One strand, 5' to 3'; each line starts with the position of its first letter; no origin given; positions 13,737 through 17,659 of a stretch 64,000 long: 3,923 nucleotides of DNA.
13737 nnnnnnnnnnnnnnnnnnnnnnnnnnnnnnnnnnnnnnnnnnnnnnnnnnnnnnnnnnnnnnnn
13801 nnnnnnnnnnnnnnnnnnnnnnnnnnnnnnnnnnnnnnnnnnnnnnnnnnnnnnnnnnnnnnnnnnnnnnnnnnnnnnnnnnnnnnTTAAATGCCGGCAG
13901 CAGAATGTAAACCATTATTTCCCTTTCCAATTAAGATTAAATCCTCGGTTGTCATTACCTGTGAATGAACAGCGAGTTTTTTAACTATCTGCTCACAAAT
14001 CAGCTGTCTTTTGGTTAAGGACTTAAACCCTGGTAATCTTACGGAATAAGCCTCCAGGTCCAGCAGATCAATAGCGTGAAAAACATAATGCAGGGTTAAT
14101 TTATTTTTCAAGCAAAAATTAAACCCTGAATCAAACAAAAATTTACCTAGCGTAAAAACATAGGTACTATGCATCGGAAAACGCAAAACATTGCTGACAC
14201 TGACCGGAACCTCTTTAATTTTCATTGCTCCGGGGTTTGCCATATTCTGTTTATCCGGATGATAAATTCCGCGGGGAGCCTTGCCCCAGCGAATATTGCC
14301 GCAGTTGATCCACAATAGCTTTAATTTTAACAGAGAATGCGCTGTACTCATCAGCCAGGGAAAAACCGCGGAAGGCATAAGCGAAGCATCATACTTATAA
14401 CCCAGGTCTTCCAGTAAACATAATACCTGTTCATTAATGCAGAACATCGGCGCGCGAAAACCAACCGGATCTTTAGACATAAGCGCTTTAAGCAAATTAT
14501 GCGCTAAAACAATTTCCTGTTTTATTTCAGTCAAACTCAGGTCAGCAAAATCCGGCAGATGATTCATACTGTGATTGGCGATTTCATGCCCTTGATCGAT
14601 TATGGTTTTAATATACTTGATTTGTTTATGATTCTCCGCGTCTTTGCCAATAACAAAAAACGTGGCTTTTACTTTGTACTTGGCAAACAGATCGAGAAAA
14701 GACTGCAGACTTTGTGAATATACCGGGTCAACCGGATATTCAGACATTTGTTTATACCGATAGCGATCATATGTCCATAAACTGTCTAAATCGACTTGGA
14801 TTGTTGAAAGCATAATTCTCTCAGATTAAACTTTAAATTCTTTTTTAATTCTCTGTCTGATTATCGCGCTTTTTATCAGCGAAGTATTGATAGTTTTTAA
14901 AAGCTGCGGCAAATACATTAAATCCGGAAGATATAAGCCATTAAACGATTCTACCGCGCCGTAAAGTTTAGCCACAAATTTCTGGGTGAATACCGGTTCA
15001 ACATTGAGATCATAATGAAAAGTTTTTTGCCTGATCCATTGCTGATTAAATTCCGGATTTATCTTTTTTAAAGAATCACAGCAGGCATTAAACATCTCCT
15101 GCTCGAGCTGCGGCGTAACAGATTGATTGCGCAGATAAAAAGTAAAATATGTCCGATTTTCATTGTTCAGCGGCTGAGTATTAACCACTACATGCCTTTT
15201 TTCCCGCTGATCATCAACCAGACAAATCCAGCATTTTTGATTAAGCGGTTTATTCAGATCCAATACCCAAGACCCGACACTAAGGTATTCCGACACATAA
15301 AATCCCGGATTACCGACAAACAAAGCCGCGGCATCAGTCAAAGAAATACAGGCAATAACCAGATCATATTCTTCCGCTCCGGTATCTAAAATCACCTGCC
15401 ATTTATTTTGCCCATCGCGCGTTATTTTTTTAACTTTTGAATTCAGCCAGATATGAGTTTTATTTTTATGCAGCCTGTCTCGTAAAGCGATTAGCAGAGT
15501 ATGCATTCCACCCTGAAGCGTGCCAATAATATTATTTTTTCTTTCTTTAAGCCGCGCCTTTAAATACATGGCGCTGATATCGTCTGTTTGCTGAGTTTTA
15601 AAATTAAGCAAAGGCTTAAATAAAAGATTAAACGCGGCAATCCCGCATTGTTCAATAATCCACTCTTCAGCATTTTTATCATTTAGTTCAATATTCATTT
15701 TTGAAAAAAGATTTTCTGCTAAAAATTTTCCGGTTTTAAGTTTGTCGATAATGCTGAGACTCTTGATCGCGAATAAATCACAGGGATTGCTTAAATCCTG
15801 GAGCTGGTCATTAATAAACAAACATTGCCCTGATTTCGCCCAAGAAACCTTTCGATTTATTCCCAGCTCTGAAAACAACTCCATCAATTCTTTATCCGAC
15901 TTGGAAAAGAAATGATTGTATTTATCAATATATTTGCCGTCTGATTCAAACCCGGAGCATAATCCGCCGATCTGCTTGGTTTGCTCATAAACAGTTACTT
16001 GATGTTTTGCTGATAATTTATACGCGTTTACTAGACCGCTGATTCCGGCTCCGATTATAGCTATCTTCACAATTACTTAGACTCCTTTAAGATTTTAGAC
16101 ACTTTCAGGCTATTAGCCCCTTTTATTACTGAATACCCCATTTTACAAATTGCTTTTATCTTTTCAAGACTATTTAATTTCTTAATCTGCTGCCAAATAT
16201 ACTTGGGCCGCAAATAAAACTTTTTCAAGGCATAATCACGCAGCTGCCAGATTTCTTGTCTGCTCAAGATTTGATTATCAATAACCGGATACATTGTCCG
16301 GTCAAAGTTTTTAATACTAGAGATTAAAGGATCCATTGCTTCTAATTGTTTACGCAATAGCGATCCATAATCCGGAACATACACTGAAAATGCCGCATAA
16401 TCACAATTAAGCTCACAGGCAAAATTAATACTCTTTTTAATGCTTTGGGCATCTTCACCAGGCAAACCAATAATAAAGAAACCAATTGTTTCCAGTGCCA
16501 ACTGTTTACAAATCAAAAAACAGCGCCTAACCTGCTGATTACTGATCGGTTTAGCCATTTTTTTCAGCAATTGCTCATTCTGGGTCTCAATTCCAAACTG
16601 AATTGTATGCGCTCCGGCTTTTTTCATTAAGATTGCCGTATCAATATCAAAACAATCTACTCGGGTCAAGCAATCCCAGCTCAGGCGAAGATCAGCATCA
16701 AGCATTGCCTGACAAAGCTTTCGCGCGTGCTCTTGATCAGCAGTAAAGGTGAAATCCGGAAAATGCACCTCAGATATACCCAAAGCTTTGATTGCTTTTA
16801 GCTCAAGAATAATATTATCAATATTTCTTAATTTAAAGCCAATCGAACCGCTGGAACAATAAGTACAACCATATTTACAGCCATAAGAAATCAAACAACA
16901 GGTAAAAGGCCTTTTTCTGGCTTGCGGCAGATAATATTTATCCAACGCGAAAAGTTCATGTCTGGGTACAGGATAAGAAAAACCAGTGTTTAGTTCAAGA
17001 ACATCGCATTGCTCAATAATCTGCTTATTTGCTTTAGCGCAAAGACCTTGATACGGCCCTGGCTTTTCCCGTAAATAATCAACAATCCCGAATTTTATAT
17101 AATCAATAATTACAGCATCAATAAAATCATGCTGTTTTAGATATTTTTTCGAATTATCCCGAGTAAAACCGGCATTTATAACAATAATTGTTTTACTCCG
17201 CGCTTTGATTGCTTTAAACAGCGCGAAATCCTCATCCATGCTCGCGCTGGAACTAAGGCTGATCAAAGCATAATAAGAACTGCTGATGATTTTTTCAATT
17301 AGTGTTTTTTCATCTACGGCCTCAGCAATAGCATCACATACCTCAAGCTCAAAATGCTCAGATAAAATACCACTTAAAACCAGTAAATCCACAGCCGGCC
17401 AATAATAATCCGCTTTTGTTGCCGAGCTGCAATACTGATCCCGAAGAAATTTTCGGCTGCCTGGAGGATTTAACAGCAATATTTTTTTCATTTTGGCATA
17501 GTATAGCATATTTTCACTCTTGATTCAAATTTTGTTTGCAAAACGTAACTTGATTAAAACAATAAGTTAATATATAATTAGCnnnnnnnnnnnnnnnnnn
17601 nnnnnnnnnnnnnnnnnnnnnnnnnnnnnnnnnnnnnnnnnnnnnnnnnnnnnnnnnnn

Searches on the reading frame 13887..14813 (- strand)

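Call 63: search_protein_families(library=pfam, proteins=[window:13887-14813:-], max_evalue=0.001)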
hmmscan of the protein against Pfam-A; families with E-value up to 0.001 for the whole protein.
window:13887-14813:- (308 aa): 3 families
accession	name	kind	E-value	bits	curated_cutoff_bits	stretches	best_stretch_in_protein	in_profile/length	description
PF01522.26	Polysacc_deac_1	-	4.8e-22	78.7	23.1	1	29-141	14-123/124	Polysaccharide deacetylase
PF03065.20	Glyco_hydro_57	-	0.00013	21.9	21.2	1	94-141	121-168/291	Glycosyl hydrolase family 57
PF10096.14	DUF2334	-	0.00047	20.2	26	1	30-135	11-137/203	Uncharacterized protein conserved in bacteria (DUF2334)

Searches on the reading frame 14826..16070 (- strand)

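Call 63: search_protein_families(library=pfam, proteins=[window:14826-16070:-], max_evalue=0.001)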
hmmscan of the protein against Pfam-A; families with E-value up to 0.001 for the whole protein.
window:14826-16070:- (414 aa): 6 families
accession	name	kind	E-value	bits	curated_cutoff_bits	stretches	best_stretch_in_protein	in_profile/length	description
PF01593.30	Amino_oxidase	-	1.6e-21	77.6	19.8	1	10-248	1-260/443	Flavin containing amine oxidoreductase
PF13450.12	NAD_binding_8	-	2.8e-12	47.2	21.9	1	5-69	1-68/68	NAD(P)-binding Rossmann-like domain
PF01266.30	DAO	-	1.1e-09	38.7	27.9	1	2-41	1-41/353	FAD dependent oxidoreductase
PF07992.20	Pyr_redox_2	-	7.1e-06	26.1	26.1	0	195-242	188-235/291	Pyridine nucleotide-disulphide oxidoreductase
PF00070.33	Pyr_redox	-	3e-05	24.9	22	0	2-35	1-35/82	Pyridine nucleotide-disulphide oxidoreductase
PF03486.20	HI0933_like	-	3.4e-05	23.8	50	0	2-35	2-36/244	HI0933-like protein Rossmann domain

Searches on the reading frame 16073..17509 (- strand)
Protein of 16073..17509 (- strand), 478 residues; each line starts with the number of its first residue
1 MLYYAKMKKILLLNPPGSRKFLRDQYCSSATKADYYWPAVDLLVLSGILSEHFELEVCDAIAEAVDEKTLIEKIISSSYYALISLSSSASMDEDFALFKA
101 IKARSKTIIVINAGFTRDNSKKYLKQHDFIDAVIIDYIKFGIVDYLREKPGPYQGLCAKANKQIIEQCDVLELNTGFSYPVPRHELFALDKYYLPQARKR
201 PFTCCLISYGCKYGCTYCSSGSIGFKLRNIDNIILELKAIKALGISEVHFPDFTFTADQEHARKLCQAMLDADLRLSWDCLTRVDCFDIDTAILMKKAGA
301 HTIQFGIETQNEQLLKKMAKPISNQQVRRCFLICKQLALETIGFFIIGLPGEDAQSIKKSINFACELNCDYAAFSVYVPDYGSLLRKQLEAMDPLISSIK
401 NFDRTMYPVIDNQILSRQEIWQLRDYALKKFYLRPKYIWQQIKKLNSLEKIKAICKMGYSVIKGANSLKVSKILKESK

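Call 63: search_protein_families(library=pfam, proteins=[window:16073-17509:-], max_evalue=0.001)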
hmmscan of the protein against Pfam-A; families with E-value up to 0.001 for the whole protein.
window:16073-17509:- (478 aa): 1 family
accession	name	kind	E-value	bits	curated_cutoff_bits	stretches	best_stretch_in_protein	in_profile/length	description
PF04055.27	Radical_SAM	-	8.7e-16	59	29.5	1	207-364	3-166/166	Radical SAM superfamily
